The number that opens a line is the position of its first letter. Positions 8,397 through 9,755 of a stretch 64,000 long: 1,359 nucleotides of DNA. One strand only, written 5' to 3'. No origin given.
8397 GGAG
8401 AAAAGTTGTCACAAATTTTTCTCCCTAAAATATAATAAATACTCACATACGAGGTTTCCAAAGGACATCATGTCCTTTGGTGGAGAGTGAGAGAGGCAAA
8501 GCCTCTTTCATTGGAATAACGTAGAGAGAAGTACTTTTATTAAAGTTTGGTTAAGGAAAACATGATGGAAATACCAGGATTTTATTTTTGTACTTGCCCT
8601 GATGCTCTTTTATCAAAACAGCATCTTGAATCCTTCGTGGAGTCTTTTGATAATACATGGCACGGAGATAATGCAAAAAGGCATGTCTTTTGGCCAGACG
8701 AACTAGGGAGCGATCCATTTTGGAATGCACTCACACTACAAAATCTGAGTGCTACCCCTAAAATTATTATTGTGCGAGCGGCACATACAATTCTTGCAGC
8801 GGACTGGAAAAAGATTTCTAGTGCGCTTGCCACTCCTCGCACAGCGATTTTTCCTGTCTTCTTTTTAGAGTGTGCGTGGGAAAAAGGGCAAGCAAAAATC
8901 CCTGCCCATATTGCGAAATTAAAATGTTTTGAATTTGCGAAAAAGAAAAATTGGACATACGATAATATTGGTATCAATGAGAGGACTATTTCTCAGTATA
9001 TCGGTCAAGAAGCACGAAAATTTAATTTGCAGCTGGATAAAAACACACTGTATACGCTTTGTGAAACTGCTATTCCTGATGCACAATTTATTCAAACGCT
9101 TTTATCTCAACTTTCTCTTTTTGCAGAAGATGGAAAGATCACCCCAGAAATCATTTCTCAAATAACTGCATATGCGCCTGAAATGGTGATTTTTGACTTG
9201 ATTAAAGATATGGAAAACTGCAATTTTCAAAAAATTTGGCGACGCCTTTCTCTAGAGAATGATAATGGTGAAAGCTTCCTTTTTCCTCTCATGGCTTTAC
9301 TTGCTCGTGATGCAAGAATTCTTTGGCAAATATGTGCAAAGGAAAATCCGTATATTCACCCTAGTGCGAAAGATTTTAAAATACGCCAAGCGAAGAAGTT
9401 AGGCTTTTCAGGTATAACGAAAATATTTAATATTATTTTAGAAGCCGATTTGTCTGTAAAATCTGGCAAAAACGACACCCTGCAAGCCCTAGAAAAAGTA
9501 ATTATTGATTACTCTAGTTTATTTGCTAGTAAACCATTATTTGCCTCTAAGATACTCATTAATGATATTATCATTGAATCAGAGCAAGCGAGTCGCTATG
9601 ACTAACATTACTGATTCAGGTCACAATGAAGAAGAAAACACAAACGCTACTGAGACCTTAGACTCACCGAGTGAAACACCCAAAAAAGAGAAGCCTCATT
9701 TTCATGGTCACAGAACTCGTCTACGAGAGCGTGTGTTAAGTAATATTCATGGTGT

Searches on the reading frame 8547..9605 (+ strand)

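Call 14: search_protein_families(library=ncbifam, proteins=[window:8547-9605:+])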
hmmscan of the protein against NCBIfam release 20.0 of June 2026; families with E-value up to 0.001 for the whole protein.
window:8547-9605:+ (352 aa): 2 families
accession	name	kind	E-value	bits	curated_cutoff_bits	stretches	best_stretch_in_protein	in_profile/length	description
TIGR01128.2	holA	equivalog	9.4e-28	97.5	80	1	12-321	1-315/316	DNA polymerase III subunit delta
TIGR02397.1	dnaX_nterm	equivalog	4.9e-05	22.7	250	1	142-318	175-350/355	DNA polymerase III subunit gamma/tau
